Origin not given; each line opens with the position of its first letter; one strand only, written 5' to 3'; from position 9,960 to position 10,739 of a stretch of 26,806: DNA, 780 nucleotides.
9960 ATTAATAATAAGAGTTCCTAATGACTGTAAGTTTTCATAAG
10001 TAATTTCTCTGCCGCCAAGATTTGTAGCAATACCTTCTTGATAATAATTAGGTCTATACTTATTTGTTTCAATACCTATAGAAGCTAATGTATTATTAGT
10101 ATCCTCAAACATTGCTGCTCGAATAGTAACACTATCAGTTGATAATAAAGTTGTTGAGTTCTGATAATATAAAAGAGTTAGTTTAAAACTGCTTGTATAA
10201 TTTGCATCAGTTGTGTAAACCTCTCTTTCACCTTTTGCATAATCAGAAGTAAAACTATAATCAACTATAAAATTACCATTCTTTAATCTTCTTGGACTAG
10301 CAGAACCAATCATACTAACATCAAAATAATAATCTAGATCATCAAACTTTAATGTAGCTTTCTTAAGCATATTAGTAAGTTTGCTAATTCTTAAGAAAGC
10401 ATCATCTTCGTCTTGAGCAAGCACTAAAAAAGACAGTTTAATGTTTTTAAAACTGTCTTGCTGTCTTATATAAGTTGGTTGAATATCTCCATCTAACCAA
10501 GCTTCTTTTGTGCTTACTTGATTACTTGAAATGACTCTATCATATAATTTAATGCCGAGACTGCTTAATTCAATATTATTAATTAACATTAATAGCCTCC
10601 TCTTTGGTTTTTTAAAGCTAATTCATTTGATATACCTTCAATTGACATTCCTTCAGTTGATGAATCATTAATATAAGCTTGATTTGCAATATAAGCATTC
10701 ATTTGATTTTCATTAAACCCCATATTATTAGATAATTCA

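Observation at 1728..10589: A single 2,953-codon tail-tip gene occupies one third of a 26.7-kb phage genome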

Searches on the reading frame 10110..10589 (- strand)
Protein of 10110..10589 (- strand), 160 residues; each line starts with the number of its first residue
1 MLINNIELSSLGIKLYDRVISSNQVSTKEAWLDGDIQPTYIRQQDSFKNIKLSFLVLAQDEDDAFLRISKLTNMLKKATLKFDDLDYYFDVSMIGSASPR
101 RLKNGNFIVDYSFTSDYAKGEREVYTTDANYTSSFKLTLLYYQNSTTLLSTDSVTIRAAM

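Call 18: search_protein_families(library=pfam, proteins=[window:10110-10589:-], max_evalue=1)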
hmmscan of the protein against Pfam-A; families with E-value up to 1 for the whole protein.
window:10110-10589:- (160 aa): 0 families

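Call 43: search_protein_representatives(alignment_id=A3)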
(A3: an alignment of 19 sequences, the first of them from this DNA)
Query: 19 sequences, 132 profile positions. Proteins with E-value up to 0.001 (for the whole library): 165; up to 1e-10: 93; up to 1e-30: 18. The best 150 are listed.
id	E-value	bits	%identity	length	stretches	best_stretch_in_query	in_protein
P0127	2.4e-66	238.1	-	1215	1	1-132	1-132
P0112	5.6e-65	233.6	-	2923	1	1-132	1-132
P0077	9.4e-65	232.9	-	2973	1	1-132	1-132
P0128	2.2e-62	225.3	-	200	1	1-132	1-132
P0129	3.7e-60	218.1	-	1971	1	1-132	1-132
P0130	1.2e-59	216.4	-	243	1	1-132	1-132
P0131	1.0e-58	213.4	-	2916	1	1-132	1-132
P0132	2.4e-58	212.2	-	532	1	1-132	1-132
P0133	5.3e-54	198.1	-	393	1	1-131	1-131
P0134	6.8e-53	194.5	-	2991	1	1-131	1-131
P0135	1.4e-52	193.5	-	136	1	1-120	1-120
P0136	4.4e-50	185.5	-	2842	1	1-131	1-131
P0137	8.5e-50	184.5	-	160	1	1-132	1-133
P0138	1.8e-49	183.4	-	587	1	1-131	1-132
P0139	1.1e-46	174.4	-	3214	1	1-131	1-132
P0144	1.5e-29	119.0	-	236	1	3-121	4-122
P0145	5.4e-28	114.0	-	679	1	1-121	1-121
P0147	2.0e-26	108.9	-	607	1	1-125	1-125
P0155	6.7e-24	100.7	-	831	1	1-121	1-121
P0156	1.4e-23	99.7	-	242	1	1-121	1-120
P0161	4.4e-23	98.1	-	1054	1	1-128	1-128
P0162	6.5e-23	97.5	-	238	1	1-120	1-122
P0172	3.5e-20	88.7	-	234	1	6-121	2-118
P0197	7.0e-14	68.3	-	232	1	1-128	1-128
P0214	3.2e-11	59.7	-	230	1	1-125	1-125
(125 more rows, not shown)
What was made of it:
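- Closest known: Mid-size relatives found here. Same: They share a homologous Dit-N (E 1e-23 to 1e-28; call 43).
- Profile search over 1.84 billion representatives, call 43.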

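Call 44: search_protein_families(library=pfam, proteins=[P0144, P0156, P0162, P0145, P0147, P0155, P0161, P0172, P0197, P0214], max_evalue=0.01)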
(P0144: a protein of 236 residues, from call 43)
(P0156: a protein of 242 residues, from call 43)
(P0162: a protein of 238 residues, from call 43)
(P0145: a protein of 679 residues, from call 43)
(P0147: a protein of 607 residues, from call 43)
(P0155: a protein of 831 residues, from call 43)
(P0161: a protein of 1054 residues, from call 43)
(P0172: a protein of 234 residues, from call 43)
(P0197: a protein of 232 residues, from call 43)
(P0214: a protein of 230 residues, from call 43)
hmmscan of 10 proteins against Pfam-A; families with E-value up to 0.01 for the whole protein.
P0144 (236 aa): 1 family
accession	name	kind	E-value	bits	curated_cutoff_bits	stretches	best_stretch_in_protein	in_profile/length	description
PF22768.1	SPP1_Dit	-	4.4e-11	43.3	25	1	142-235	2-97/97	Siphovirus-type tail component, C-terminal domain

P0156 (242 aa): 1 family
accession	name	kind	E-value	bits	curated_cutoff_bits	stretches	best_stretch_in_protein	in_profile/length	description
PF22768.1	SPP1_Dit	-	2.3e-05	25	25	1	139-241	1-97/97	Siphovirus-type tail component, C-terminal domain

P0162 (238 aa): 1 family
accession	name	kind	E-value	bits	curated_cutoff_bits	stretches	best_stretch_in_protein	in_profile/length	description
PF22768.1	SPP1_Dit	-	0.00062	20.4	25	1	141-237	1-97/97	Siphovirus-type tail component, C-terminal domain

P0145 (679 aa): 1 family
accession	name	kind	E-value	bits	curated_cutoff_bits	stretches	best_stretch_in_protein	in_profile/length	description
PF18998.6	Flg_new_2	-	1.2e-11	44.9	23.6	1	496-562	3-70/73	Divergent InlB B-repeat domain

P0147 (607 aa): 0 families

P0155 (831 aa): 1 family
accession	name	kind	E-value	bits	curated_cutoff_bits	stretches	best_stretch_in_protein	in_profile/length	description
PF18998.6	Flg_new_2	-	1.4e-38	131.1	23.6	3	571-631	14-70/73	Divergent InlB B-repeat domain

P0161 (1054 aa): 1 family
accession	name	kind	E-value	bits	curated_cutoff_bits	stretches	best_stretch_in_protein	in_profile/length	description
PF18998.6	Flg_new_2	-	5.6e-21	74.8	23.6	3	502-563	14-72/73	Divergent InlB B-repeat domain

P0172 (234 aa): 0 families

P0197 (232 aa): 1 family
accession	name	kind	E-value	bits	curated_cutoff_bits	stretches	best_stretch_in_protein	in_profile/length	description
PF22768.1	SPP1_Dit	-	8.4e-05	23.2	25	1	138-231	1-97/97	Siphovirus-type tail component, C-terminal domain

P0214 (230 aa): 2 families
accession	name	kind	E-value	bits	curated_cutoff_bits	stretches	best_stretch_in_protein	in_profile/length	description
PF22768.1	SPP1_Dit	-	0.00056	20.5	25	1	139-228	2-95/97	Siphovirus-type tail component, C-terminal domain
PF20753.2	DUF6558_C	-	0.0026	18.4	24.4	1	140-226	29-119/119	Phage tail C-terminal domain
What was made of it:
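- Closest known: Mid-size relatives found here. Different: Their arms are 3-5 times shorter and carry Pfam Flg_new_2 (InlB B-repeat) units (call 44).
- The five sampled 230-242-aa hits that match Pfam carry PF22768 at ~138-242 (call 44).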

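Call 51: search_protein_families(library=pfam, proteins=[P0139], max_evalue=0.1)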
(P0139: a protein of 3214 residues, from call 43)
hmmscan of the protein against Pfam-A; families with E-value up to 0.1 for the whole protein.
P0139 (3214 aa): 0 families

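Call 57: find_encoding_contigs(protein=P0155, flank=8000, max_places=2)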
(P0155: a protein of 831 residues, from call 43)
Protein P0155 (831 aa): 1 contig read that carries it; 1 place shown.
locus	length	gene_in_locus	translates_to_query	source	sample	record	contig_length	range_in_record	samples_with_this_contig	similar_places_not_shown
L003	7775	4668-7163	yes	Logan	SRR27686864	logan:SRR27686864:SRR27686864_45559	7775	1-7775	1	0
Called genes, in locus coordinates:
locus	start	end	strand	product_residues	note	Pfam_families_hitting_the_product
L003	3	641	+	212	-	?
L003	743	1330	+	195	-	PF14265:DUF4355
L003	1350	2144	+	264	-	PF25209:Phage_capsid_4, PF05065:Phage_capsid (weak)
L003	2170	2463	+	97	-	PF05135:Phage_connect_1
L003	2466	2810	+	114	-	-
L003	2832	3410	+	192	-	-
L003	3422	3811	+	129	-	-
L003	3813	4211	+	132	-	PF06199:Phage_tail_2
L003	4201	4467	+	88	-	-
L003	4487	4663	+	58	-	-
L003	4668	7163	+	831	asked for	PF18998:Flg_new_2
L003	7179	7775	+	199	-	?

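Call 58: find_encoding_contigs(protein=P0144, flank=8000, max_places=2)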
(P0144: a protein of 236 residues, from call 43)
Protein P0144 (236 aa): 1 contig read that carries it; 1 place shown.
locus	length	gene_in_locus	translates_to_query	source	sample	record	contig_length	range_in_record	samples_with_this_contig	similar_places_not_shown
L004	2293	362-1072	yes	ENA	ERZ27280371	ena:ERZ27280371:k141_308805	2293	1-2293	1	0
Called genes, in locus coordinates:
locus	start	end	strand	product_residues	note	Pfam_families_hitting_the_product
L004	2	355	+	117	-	?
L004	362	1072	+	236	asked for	PF22768:SPP1_Dit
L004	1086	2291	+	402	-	?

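Call 70: find_related_loci(query=A3, collection=genome_contigs, flank=10000)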
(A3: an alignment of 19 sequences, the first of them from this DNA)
Query A3 (132 aa) in genome_contigs; peptide patterns used: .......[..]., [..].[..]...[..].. (x = any residue, [..] = any of these).
29 stretches matched a pattern, but none encodes a relative of the query by tblastn (E <= 1e-3).

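Call 71: find_related_loci(query=A3, collection=viral_contigs, flank=10000)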
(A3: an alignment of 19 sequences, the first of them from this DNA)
Query A3 (132 aa) in viral_contigs; peptide patterns used: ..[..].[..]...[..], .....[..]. (x = any residue, [..] = any of these).
205 stretches matched a pattern; 14 encode a relative of the query (tblastn E <= 1e-3); 14 distinct loci.
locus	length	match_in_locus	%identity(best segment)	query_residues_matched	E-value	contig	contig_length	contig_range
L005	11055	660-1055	89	1-132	1e-77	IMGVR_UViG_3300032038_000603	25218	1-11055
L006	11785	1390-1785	72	1-132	5e-62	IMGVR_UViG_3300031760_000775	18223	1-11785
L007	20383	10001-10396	70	1-132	2e-61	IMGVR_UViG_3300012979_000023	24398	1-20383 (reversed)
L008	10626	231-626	68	1-132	4e-59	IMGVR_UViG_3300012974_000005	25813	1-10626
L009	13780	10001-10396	67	1-132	1e-58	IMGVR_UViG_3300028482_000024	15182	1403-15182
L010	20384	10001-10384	71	1-128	2e-58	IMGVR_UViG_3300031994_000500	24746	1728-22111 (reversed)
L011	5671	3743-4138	65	1-132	1e-57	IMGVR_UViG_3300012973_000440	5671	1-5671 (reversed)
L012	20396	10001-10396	64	1-132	2e-56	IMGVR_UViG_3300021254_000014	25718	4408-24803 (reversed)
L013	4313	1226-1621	64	1-132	6e-56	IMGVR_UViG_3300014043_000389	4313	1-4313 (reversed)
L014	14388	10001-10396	65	1-132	1e-55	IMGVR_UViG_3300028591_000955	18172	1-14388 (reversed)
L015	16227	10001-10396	63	1-132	6e-55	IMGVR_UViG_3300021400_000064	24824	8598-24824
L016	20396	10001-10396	63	1-132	2e-54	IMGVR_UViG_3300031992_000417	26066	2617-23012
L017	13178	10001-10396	64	1-132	3e-54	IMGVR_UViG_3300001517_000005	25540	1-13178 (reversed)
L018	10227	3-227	71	54-128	1e-30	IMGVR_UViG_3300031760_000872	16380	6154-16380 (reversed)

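Call 86: search_protein_families(library=phrogs, proteins=[P0144, P0156, P0162, P0172, P0197, P0214, P0155, window:10185-10589:-], max_evalue=0.01)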
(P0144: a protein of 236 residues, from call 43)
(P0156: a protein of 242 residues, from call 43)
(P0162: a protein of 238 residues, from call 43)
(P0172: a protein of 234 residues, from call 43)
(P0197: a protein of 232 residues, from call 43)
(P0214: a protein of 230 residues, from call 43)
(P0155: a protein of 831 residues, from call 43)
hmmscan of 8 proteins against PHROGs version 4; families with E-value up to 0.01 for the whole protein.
P0144 (236 aa): 4 families
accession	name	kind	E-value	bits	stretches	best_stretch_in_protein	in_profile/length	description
phrog_33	-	tail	4.8e-22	79.7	1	49-236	90-278/651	distal tail protein Dit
phrog_202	-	tail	5.2e-13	49.7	2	18-157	42-189/523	distal tail protein Dit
phrog_12552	-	tail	0.0035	18.1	1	178-221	145-189/206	tail protein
phrog_31951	-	unknown function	0.0075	17.3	0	174-221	108-154/173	-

P0156 (242 aa): 2 families
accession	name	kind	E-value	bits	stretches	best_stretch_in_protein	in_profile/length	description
phrog_33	-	tail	4.9e-11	43.4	1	2-242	39-278/651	distal tail protein Dit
phrog_202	-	tail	5.3e-09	36.5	1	2-152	24-186/523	distal tail protein Dit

P0162 (238 aa): 2 families
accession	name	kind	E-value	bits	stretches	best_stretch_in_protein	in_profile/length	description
phrog_33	-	tail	8.5e-13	49.2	1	2-238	39-278/651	distal tail protein Dit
phrog_202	-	tail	3.4e-10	40.4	1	2-156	24-188/523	distal tail protein Dit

P0172 (234 aa): 2 families
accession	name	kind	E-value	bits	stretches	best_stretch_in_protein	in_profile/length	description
phrog_33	-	tail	8.4e-15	55.8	1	45-223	91-267/651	distal tail protein Dit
phrog_202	-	tail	1.9e-05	24.7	1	35-153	63-190/523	distal tail protein Dit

P0197 (232 aa): 2 families
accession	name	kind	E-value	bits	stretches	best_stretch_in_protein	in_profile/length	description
phrog_33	-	tail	1.6e-13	51.6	1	2-231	39-277/651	distal tail protein Dit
phrog_202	-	tail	2.4e-06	27.7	1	2-155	24-190/523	distal tail protein Dit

P0214 (230 aa): 3 families
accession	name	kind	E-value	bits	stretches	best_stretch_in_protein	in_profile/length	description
phrog_33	-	tail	2.2e-14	54.4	1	2-228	40-275/651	distal tail protein Dit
phrog_202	-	tail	1.1e-06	28.8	1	1-162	23-197/523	distal tail protein Dit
phrog_6305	-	tail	0.0038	17.5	1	44-104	57-120/314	tail protein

P0155 (831 aa): 0 families

window:10185-10589:- (135 aa): 1 family
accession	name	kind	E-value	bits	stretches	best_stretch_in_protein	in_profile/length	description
phrog_33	-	tail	0.004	17.2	1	3-126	41-170/651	distal tail protein Dit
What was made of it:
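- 10200..10589 (-): aa 1-130: Dit N-terminal ring ('belt') domain of the giant protein. A profile search finds ~230-aa proteins that carry PF22768 in their C-terminal half and match phrog_33 'Dit' (calls 43, 44, 86). The domain alone matches phrog_33 positions 41-170, E 0.004 (call 86).
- On Distal tail protein (Dit) of siphophages: Sequence links to ~230-aa proteins that match phrog_33 and phrog_202 'Dit' (calls 43, 86). Direct phrog_33 hit of aa 3-126 at E 0.004 (call 86).
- These and P0172 match phrog_33 and phrog_202 'Dit' (call 86). The giant's N-domain maps to phrog_33 positions 41-170 (call 86).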

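Call 96: find_encoding_contigs(protein=P0161, flank=10000, max_places=2)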
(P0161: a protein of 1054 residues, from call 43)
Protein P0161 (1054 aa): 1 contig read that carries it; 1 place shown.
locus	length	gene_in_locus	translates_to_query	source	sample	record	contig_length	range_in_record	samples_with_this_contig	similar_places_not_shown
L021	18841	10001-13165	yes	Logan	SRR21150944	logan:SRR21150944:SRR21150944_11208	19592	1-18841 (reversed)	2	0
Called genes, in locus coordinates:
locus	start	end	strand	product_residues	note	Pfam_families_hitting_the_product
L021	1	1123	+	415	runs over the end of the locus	PF04466:Terminase_3, PF17288:Terminase_3C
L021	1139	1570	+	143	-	-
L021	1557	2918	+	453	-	PF05133:SPP1_portal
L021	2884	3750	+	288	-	PF04233:Phage_Mu_F (weak)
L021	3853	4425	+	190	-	PF14265:DUF4355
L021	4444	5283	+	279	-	-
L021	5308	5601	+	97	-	PF05135:Phage_connect_1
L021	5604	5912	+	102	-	-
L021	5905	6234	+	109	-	-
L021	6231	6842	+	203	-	-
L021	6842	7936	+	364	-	PF03382:DUF285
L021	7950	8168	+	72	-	-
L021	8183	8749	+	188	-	-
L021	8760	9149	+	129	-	-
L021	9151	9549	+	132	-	PF06199:Phage_tail_2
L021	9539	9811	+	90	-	-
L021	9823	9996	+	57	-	-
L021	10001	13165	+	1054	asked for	PF18998:Flg_new_2 (faint)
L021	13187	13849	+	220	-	-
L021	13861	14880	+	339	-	PF06605:Prophage_tail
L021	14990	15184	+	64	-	-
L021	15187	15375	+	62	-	PF13936:HTH_38 (weak)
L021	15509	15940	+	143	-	-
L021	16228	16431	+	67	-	-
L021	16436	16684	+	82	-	-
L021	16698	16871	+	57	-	PF18903:DUF5659 (weak)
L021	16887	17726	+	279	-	-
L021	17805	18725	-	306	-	PF00589:Phage_integrase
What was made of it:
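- P0161 is 1,054 aa on a 19.6-kb contig (call 96).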

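Call 97: find_encoding_contigs(protein=P0145, flank=10000, max_places=2)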
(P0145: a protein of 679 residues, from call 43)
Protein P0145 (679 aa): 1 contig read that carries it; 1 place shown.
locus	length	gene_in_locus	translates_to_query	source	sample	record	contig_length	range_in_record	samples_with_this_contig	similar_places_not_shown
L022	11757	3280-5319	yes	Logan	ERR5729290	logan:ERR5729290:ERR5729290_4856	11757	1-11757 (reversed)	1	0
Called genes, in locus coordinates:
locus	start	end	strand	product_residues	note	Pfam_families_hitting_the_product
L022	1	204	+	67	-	?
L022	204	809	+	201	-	PF01391:Collagen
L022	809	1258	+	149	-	-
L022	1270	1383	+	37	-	-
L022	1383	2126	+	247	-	-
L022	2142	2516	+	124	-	-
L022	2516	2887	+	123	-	PF06199:Phage_tail_2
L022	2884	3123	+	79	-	-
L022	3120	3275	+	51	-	-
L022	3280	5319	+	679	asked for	PF18998:Flg_new_2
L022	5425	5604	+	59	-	-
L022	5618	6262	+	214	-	-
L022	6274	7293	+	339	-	PF26674:Prophage_tail_N2 (weak), PF06605:Prophage_tail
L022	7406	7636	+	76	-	-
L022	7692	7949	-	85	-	-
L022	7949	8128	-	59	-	-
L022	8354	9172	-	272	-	-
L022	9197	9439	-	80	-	-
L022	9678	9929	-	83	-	-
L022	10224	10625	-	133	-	PF01541:GIY-YIG (weak)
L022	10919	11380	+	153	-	-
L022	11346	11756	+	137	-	?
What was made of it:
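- Smaller relatives have the same slot filled by 600-1,054-aa proteins with the same Dit-N start (calls 57, 96, 97).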

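Call 99: find_encoding_contigs(protein=P0156, flank=8000, max_places=1)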
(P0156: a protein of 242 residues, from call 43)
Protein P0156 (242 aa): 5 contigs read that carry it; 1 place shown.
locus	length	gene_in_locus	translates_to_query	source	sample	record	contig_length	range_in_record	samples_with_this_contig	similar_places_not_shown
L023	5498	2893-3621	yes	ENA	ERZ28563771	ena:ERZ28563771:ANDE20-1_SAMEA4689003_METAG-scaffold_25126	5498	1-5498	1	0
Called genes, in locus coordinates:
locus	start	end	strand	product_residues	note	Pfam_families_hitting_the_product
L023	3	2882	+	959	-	?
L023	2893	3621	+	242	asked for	PF22768:SPP1_Dit (faint)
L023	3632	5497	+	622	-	?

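Call 100: find_encoding_contigs(protein=P0197, flank=8000, max_places=1)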
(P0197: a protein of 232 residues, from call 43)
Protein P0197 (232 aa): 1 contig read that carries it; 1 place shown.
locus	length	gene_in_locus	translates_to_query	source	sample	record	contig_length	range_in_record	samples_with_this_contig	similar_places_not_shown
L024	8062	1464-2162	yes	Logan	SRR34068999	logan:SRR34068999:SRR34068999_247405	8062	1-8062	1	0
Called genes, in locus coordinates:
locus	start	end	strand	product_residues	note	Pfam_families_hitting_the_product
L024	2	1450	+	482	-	?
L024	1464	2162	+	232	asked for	-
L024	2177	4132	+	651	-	PF26674:Prophage_tail_N2 (faint), PF06605:Prophage_tail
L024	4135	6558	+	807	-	PF05895:DUF859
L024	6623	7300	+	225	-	PF01520:Amidase_3, PF05036:SPOR (weak)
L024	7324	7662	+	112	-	-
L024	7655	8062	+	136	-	?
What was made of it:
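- Classical relatives carry an 807-aa protein after a long Tal plus an amidase (call 100). Classical relatives have a TMP-sized gene (at least 959 or 482 aa) immediately before Dit (calls 99, 100).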
